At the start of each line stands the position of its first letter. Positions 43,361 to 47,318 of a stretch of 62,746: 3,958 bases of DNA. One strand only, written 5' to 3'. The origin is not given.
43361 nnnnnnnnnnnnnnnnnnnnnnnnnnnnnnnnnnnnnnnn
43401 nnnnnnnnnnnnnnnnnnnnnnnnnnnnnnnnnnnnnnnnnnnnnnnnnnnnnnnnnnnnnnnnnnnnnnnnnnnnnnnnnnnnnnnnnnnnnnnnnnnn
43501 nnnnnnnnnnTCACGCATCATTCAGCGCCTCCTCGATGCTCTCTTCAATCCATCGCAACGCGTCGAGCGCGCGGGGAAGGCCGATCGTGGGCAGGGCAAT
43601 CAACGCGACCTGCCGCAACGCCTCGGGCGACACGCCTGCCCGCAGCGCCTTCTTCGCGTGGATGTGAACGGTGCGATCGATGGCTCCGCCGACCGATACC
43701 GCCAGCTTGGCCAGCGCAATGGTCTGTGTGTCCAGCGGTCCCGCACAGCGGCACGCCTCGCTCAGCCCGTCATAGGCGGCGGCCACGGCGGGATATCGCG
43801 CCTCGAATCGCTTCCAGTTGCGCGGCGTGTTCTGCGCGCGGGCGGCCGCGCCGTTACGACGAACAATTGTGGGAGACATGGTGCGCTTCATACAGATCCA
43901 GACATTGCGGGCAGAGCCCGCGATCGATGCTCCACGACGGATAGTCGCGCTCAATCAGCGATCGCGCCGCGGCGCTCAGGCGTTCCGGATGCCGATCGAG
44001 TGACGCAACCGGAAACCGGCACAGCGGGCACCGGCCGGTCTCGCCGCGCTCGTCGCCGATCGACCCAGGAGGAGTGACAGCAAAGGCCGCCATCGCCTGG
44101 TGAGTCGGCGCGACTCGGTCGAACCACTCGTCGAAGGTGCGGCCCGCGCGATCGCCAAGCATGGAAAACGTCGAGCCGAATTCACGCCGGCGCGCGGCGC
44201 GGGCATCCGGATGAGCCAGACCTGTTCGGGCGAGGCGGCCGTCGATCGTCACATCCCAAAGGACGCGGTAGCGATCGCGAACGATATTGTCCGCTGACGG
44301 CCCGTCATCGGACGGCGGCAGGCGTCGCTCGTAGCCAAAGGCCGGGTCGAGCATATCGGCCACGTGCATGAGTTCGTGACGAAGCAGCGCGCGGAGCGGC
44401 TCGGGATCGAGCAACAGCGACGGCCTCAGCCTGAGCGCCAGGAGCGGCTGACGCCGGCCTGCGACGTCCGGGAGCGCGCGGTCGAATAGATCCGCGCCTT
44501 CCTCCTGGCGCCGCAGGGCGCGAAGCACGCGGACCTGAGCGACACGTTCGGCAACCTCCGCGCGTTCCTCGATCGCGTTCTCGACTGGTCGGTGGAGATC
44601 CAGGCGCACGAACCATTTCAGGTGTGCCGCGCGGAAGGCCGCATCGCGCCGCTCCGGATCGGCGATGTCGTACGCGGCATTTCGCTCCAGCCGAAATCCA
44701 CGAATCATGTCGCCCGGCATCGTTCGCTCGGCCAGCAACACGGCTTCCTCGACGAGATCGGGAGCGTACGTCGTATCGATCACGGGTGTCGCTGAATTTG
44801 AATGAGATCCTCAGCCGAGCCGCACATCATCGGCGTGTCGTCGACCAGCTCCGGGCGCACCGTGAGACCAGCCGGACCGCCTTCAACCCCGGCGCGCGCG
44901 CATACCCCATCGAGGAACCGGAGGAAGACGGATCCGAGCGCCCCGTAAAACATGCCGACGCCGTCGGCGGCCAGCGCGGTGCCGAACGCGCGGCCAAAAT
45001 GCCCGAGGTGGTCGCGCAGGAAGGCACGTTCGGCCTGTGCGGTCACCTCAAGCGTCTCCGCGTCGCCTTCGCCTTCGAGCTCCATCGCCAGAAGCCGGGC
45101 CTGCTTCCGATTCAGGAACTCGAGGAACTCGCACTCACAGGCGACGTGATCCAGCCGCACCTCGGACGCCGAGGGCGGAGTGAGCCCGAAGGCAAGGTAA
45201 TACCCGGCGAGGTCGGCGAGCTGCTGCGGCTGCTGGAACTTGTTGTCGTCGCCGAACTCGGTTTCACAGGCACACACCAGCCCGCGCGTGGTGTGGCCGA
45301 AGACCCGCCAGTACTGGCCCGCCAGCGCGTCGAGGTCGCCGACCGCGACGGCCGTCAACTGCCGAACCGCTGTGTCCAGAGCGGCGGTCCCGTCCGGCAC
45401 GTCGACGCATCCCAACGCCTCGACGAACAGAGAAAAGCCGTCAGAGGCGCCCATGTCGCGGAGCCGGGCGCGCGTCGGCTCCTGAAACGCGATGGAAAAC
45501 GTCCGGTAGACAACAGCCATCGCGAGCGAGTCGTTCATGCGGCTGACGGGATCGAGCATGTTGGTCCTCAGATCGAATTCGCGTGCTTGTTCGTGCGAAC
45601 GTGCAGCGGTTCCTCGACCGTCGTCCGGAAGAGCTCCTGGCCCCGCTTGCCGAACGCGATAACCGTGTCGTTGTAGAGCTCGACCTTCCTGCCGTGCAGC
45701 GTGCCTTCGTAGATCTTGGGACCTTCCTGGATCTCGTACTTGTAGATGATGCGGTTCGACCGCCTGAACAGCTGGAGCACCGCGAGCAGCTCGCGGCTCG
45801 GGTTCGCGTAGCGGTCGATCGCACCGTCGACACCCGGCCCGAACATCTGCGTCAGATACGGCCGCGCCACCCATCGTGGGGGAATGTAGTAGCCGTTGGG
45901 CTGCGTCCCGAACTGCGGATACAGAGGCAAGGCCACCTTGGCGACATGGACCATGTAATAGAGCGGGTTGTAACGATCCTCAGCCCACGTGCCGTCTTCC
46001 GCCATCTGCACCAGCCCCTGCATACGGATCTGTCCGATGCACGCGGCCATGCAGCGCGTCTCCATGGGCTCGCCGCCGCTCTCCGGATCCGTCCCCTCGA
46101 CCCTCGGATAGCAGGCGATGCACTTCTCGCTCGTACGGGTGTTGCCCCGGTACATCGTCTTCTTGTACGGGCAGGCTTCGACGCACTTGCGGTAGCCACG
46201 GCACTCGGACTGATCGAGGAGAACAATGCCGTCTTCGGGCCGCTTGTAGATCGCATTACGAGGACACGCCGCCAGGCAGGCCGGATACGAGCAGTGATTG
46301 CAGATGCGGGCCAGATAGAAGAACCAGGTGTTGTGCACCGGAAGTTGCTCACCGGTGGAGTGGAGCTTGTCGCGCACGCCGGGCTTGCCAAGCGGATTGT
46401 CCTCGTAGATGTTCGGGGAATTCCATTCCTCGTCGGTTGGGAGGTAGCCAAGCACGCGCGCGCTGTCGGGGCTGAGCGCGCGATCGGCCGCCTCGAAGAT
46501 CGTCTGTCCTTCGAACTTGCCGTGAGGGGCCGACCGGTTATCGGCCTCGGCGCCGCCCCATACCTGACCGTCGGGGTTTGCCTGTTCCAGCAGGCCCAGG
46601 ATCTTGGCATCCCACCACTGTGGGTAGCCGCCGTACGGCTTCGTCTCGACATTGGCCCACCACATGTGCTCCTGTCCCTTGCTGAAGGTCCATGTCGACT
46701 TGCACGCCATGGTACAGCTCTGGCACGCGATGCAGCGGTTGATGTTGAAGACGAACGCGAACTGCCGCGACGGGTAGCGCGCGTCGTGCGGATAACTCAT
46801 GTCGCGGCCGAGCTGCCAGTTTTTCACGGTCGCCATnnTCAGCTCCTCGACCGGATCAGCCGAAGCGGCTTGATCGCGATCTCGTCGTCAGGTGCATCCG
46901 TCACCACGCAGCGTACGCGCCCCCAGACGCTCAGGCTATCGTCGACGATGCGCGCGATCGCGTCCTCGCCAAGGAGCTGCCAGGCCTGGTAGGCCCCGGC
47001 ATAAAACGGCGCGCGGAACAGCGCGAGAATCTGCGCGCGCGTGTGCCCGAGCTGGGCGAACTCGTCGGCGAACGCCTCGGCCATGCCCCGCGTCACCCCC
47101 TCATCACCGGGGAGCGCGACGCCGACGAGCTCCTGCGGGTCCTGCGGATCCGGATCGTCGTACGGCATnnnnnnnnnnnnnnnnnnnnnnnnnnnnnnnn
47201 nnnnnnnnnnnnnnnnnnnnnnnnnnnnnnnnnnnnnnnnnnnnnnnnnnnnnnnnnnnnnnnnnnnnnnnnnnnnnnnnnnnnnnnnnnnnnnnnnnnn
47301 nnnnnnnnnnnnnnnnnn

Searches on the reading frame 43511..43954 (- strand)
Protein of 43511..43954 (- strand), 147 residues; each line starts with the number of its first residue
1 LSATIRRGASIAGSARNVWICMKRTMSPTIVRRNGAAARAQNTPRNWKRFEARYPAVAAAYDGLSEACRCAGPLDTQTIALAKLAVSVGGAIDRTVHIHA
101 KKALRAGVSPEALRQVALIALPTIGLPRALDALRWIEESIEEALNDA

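Call 4: search_protein_families(library=pfam, proteins=[window:43511-43954:-])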
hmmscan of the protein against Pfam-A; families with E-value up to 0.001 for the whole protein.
window:43511-43954:- (147 aa): 1 family
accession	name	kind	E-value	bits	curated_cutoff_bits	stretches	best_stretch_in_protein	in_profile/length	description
PF02627.25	CMD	-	4.3e-13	49.5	23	1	55-138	1-84/84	Carboxymuconolactone decarboxylase family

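Call 5: search_protein_families(library=ncbifam, proteins=[window:43511-43954:-])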
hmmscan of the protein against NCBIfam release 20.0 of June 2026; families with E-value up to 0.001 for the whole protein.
window:43511-43954:- (147 aa): 0 families

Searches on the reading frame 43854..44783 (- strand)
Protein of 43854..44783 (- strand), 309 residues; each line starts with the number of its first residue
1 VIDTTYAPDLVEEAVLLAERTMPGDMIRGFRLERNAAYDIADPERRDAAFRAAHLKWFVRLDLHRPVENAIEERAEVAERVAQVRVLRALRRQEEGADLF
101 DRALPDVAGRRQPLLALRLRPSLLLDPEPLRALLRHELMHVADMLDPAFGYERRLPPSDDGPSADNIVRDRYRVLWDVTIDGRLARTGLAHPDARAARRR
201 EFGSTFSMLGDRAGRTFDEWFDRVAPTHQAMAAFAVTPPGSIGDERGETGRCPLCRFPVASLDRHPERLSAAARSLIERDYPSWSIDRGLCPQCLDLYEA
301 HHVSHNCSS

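Call 4: search_protein_families(library=pfam, proteins=[window:43854-44783:-])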
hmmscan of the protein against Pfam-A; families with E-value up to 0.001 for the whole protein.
window:43854-44783:- (309 aa): 0 families

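Call 5: search_protein_families(library=ncbifam, proteins=[window:43854-44783:-])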
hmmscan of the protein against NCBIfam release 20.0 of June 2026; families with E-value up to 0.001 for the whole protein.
window:43854-44783:- (309 aa): 0 families

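Call 57: search_protein_families(library=pfam, proteins=[window:43854-44783:-], max_evalue=10)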
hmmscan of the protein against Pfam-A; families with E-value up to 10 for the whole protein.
window:43854-44783:- (309 aa): 1 family
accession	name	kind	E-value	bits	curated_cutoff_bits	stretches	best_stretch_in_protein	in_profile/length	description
PF23475.1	zf-Tbcl_FmdE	-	0.052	13.5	23.2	1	245-256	3-14/35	FmdE treble clef zinc finger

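Call 60: find_homologous_proteins(query=window:43854-44783:-, max_evalue=0.001)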
Query window:43854-44783:- (309 aa): 678 proteins with E <= 0.001 among 8000 candidates; the best 120 are listed.
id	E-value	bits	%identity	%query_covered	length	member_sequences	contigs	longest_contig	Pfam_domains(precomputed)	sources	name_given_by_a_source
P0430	8.2e-193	658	95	100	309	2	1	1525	-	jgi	jgi:hypothetical protein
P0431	2.3e-183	627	90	100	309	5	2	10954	-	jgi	-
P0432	2.1e-176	604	87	100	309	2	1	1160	-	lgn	-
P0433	4.1e-174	596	87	100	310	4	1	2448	-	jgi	jgi:hypothetical protein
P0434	2.1e-173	594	86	100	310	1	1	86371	-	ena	-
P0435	1.1e-171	589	85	100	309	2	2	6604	-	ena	-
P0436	3.4e-168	577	84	100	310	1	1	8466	-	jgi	jgi:hypothetical protein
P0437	6.8e-164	563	81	100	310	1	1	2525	-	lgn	-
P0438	4.6e-160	550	82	100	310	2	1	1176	-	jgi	jgi:hypothetical protein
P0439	1.3e-158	546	83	98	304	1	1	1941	-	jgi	-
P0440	8.5e-158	543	80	100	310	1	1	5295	-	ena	-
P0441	1.2e-146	506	78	100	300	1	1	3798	-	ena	-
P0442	1.1e-125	437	63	100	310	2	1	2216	-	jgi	jgi:hypothetical protein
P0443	2.0e-124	433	63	99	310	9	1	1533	-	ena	-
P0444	6.6e-122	425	63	99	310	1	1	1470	-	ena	-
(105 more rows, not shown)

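Call 71: predict_structure(alignment_id=A1)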
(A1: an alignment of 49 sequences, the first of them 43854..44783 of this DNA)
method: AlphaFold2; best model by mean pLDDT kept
length: 309 residues; sequences in the alignment: 49
mean_pLDDT: 88.0   pTM: 0.74
mean pLDDT of the five models: 88.0, 86.9, 86.1, 85.4, 84.8
residues with pLDDT >= 90: 194; 70-90: 88; 50-70: 17; < 50: 10
segments of 3 or more residues with pLDDT < 50: 242-248, 307-309
pLDDT, mean of each block of 10 residues (from residue 1): 92 97 95 95 97 97 96 92 96 94 79 95 95 96 95 81 82 96 95 94 89 94 94 87 48 76 72 86 81 84 56
secondary structure, 60 per line:
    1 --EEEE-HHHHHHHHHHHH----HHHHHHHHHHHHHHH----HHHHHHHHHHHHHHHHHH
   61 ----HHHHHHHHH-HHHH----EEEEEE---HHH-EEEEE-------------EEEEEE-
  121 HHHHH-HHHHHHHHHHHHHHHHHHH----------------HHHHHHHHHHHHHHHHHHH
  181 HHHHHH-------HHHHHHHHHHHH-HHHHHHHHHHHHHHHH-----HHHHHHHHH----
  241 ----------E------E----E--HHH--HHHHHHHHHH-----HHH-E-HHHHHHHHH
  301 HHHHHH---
elements in order: E3-6 H8-19 H24-38 H43-60 H65-73 H75-78 E83-88 E96-100 E114-119 H121-125 H127-145 H162-186 H194-205 H207-222 H228-236 H271-280 H292-306

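Call 74: fold_search(model_id=the predicted structure, library=pdb)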
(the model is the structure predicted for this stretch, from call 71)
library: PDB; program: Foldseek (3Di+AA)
matches with E <= 10: 121; with E <= 0.001: 0
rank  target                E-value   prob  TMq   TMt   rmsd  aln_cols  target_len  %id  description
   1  3o0y_A                1.6e-02  0.51  0.22  0.14  23.8       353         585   14  The crystal structure of the putative lipoprotein from Colwellia psychrerythraea (released 2010-09-22)
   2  3o0y_B                5.4e-02  0.21  0.18  0.12  25.3       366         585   12  The crystal structure of the putative lipoprotein from Colwellia psychrerythraea (released 2010-09-22)
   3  4cse_B                8.8e-01  0.16  0.14  0.28   5.9        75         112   13  PIH N-terminal domain (released 2014-05-14)
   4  4cse_A                9.2e-01  0.20  0.15  0.30   6.0        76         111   13  PIH N-terminal domain (released 2014-05-14)
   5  9jqm_A                9.8e-01  0.09  0.13  0.10  16.6       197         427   13  X-ray structure of cytochrome P450 OleT from Lacicoccus alkaliphilus in complex with icosanoic acid (released 2025-08-06)
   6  7bmh_B                1.1e+00  0.04  0.10  0.12  19.8       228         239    8  Crystal structure of a light-driven proton pump LR (Mac) from Leptosphaeria maculans (released 2021-07-07)
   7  4cv4                  1.1e+00  0.11  0.12  0.22   8.5        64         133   19  PIH N-terminal domain (released 2014-05-14)
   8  4psi_A                1.1e+00  0.10  0.13  0.25  13.0        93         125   14  PIH1D1/phospho-Tel2 complex (released 2014-04-23)
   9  4ckt_A                1.1e+00  0.10  0.12  0.22  10.3        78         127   15  PIH1 N-terminal domain (released 2014-05-14)
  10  5mqf_B                1.3e+00  0.03  0.11  0.04  23.2       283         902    8  Cryo-EM structure of a human spliceosome activated for step 2 of splicing (C* complex) (released 2017-03-22)
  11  4psf_A                1.4e+00  0.14  0.14  0.26   7.2        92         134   10  PIH1D1 N-terminal domain (released 2014-04-23)
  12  4psi_B                1.4e+00  0.12  0.12  0.24   6.2        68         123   12  PIH1D1/phospho-Tel2 complex (released 2014-04-23)
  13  6vme_V                1.5e+00  0.21  0.16  0.42  10.7       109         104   14  Human ESCRT-I heterotetramer headpiece (released 2020-05-20)
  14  8oxu_B                1.5e+00  0.08  0.18  0.22  17.4       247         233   11  Crystal Structure of the Hsp90-LA1011 Complex (released 2023-07-12)
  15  8c8v                  1.8e+00  0.04  0.13  0.05  22.7       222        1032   12  Priestia megaterium mupirocin-resistant isoleucyl-tRNA synthetase 2 with a fully-resolved C-terminal tRNA-binding domain (released 2023-08-16)
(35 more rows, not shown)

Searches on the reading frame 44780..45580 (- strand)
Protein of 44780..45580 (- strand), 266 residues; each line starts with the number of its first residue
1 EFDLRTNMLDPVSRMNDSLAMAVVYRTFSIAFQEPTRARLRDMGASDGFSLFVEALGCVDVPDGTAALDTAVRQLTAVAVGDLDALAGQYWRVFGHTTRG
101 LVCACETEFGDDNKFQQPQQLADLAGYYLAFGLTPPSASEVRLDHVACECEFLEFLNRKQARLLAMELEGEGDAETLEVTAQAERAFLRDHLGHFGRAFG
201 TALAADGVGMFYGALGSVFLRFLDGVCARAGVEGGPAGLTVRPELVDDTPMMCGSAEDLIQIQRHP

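Call 4: search_protein_families(library=pfam, proteins=[window:44780-45580:-])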
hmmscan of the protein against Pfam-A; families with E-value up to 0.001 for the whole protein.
window:44780-45580:- (266 aa): 1 family
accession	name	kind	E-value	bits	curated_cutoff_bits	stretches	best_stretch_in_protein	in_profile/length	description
PF02613.20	Nitrate_red_del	-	2.2e-11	44.4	22.2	1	66-199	6-134/136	Nitrate reductase delta subunit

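Call 5: search_protein_families(library=ncbifam, proteins=[window:44780-45580:-])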
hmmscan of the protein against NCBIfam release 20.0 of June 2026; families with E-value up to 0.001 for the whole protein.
window:44780-45580:- (266 aa): 2 families
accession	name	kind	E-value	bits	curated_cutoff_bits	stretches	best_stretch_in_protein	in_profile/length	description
TIGR03482.1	DMSO_red_II_cha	subfamily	1.3e-13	51.4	152.3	1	20-226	1-188/197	DMSO reductase family type II enzyme chaperone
NF042981.1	EthbenzDh_ebdD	equivalog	2.4e-05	24.1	360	1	18-225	16-210/222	ethylbenzene dehydrogenase subunit delta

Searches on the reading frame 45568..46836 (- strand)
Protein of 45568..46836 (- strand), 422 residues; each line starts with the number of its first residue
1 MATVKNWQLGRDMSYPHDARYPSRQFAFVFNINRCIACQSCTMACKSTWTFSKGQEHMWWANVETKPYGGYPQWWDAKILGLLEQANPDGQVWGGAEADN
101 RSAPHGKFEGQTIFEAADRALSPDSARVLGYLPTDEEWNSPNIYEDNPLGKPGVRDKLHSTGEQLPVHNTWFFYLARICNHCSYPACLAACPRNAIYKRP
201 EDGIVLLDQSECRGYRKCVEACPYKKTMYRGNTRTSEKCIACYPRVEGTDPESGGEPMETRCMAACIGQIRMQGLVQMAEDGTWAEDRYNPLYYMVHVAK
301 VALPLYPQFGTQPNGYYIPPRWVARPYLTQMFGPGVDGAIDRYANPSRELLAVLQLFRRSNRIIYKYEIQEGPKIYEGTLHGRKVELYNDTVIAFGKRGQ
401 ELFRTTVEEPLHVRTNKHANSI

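Call 4: search_protein_families(library=pfam, proteins=[window:45568-46836:-])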
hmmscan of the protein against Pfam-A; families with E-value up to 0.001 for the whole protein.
window:45568-46836:- (422 aa): 5 families
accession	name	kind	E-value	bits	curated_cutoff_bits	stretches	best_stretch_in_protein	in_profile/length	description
PF13247.11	Fer4_11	-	1.2e-23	83.6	26.2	1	173-272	4-96/100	4Fe-4S dicluster domain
PF12838.12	Fer4_7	-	7.1e-11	42.8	27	1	179-225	2-51/52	4Fe-4S dicluster domain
PF13237.11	Fer4_10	-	2.6e-09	37.3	25.5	1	176-223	6-53/53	4Fe-4S dicluster domain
PF13187.11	Fer4_9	-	8.7e-07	29.3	27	1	179-225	2-50/52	4Fe-4S dicluster domain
PF12797.12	Fer4_2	-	7.8e-05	22.8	24.5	0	28-46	3-21/22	4Fe-4S binding domain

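Call 5: search_protein_families(library=ncbifam, proteins=[window:45568-46836:-])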
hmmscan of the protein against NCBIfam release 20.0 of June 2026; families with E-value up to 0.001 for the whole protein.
window:45568-46836:- (422 aa): 30 families (the best 25 are shown)
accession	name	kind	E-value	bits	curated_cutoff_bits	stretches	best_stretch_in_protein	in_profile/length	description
TIGR03478.1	DMSO_red_II_bet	subfamily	1e-73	248.1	480.7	1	24-321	2-256/321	DMSO reductase family type II enzyme, iron-sulfur subunit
NF042979.1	EthbenzDh_ebdB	equivalog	6.9e-61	206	740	2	168-322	142-279/354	ethylbenzene dehydrogenase subunit beta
TIGR01660.1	narH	equivalog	1.2e-50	172.4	524.05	2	168-278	172-274/492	nitrate reductase subunit beta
TIGR02951.1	DMSO_dmsB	equivalog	3.2e-26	92.3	214.1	1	161-269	47-146/161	DMSO/selenate family reductase complex B subunit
NF011569.0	PRK14993.1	equivalog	4.1e-26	91.9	416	1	173-317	94-221/244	tetrathionate reductase subunit TtrB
NF041715.1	arsenate_red_ArrB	equivalog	1.8e-18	66.9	450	1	169-227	47-104/233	arsenate respiratory reductase iron-sulfur subunit ArrB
TIGR03149.1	cyt_nit_nrfC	equivalog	3.1e-17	62.7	377.6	1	173-243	88-158/225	cytochrome c nitrite reductase Fe-S protein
NF045797.1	DsrO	equivalog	5.2e-17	62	200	1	175-238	99-161/235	sulfate reduction electron transfer complex DsrMKJOP subunit DsrO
NF008134.0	PRK10882.1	equivalog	3.3e-16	59.3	263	1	169-247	103-184/329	hydrogenase 2 operon protein HybA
NF045715.1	sulf_resp_HmcB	equivalog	6.6e-14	51.7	420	1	174-249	102-179/307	sulfate respiration complex iron-sulfur protein HmcB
NF007382.0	PRK09898.1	equivalog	1.3e-13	50.9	213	1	172-243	116-187/208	ferredoxin-like protein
TIGR01582.1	FDH-beta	equivalog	2e-11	43.6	334.7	1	171-251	86-166/283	formate dehydrogenase subunit beta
NF038355.1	FDH3_beta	equivalog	3e-11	43.7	240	1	178-234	53-108/180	formate dehydrogenase FDH3 subunit beta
NF041782.1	mnquin_red_QrcC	equivalog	3.6e-08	33.4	400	1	169-228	55-117/239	menaquinone reductase iron-sulfur cluster-binding subunit QrcC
TIGR02700.1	flavo_MJ0208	hypoth_equivalog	2.7e-07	30.1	251.35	1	177-226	148-193/234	dihydromethanopterin reductase (acceptor)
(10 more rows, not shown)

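Call 7: search_solved_structures(query=window:45568-46836:-, max_evalue=0.00001)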
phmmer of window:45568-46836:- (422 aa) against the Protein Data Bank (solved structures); distinct sequences matched with E-value up to 0.00001: 12.
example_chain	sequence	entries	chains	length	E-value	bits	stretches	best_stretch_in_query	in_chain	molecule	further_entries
7b04_A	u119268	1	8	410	3e-173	579.8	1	2-422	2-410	Nitrite oxidoreductase subunit B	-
2ivf_B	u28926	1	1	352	1e-57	199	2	169-322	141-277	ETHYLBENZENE DEHYDROGENASE BETA-SUBUNIT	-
4ydd_B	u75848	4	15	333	1.6e-56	195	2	168-330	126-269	DMSO reductase family type II enzyme, iron-sulfur subunit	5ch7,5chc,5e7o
1q16_B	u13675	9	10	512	6e-49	170.1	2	167-278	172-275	Respiratory nitrate reductase 1 beta chain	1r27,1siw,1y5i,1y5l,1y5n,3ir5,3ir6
3egw_B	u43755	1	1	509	5.6e-48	166.9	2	167-278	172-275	Respiratory nitrate reductase 1 beta chain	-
1y4z_B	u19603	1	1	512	5.7e-48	166.8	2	167-278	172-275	Respiratory nitrate reductase 1 beta chain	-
6cz7_B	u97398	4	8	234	1.4e-09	40.3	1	171-230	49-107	4Fe-4S ferredoxin, iron-sulfur binding domain protein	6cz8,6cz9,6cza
2vpw_B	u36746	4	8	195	8.1e-09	37.8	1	177-260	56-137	NRFC PROTEIN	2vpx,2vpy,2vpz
4v4c_B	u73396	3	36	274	1.3e-08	37.1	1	175-266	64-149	Pyrogallol hydroxytransferase small subunit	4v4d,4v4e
9mqx_E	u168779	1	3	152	2.6e-06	29.5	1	178-242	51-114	Fe-S-cluster-containing hydrogenase subunit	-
1kqf_B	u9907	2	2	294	2.7e-06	29.5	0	178-251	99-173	FORMATE DEHYDROGENASE, NITRATE-INDUCIBLE, IRON-SULFUR SUBUNIT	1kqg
9vap_B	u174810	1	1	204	3.7e-06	29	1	177-250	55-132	4Fe-4S dicluster domain-containing protein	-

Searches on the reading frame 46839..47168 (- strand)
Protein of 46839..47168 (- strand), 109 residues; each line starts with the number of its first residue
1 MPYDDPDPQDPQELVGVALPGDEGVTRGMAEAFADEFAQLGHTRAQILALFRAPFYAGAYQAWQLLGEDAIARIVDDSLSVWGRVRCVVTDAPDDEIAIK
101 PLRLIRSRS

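Call 4: search_protein_families(library=pfam, proteins=[window:46839-47168:-])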
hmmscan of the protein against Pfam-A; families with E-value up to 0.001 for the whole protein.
window:46839-47168:- (109 aa): 0 families

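Call 5: search_protein_families(library=ncbifam, proteins=[window:46839-47168:-])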
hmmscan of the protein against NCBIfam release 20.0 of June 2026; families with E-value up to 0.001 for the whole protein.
window:46839-47168:- (109 aa): 0 families

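Call 57: search_protein_families(library=pfam, proteins=[window:46839-47168:-], max_evalue=10)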
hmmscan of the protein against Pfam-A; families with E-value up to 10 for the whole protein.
window:46839-47168:- (109 aa): 0 families

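Call 80: predict_structure(protein=window:46839-47168:-)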
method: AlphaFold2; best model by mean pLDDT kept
length: 109 residues; sequences in the alignment: 1
mean_pLDDT: 45.3   pTM: 0.31
mean pLDDT of the five models: 45.3, 41.5, 39.6, 37.6, 37.2
residues with pLDDT >= 90: 0; 70-90: 0; 50-70: 42; < 50: 67
segments of 3 or more residues with pLDDT < 50: 1-22, 52-60, 76-109
pLDDT, mean of each block of 10 residues (from residue 1): 43 35 50 56 55 47 55 48 38 37 33
secondary structure, 60 per line:
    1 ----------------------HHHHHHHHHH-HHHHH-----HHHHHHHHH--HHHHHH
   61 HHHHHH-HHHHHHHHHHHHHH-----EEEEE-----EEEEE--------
elements in order: H23-32 H34-38 H44-52 H55-66 H68-81 E87-91 E97-101
